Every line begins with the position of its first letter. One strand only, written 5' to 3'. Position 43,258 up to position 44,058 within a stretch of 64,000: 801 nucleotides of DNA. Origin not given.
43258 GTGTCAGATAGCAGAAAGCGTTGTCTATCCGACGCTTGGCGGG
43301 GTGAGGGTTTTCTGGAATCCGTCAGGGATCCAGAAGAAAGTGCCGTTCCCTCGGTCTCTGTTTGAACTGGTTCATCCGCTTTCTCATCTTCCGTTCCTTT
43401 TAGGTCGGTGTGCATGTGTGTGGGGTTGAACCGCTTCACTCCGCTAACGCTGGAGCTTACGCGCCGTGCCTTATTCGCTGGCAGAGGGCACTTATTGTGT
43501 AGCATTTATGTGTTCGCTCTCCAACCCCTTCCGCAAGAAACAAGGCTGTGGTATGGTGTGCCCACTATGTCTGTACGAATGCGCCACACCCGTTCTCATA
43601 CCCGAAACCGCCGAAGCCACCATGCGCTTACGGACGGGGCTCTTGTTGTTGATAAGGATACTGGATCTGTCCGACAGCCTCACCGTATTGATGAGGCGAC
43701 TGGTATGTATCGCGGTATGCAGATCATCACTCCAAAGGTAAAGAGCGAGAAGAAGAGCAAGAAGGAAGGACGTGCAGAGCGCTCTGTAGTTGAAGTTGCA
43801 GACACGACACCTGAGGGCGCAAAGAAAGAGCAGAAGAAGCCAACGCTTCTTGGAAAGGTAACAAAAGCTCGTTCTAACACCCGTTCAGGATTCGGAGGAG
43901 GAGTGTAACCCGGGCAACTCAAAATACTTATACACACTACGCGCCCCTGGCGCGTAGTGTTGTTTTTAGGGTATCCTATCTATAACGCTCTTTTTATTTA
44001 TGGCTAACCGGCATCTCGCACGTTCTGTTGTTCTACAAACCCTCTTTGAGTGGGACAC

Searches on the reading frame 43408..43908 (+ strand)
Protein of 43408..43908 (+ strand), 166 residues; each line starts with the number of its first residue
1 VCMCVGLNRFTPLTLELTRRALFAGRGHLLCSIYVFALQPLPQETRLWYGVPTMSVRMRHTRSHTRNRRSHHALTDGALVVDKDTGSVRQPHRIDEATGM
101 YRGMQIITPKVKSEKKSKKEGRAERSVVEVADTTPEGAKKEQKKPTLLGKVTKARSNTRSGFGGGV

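Call 31: search_protein_families(library=pfam, proteins=[window:43408-43908:+], max_evalue=0.01)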
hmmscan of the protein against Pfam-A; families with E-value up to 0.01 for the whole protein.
window:43408-43908:+ (166 aa): 1 family
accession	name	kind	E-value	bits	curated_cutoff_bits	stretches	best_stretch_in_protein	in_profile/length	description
PF01783.29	Ribosomal_L32p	-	2.7e-10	40.7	21.3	1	59-108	6-55/56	Ribosomal L32p protein family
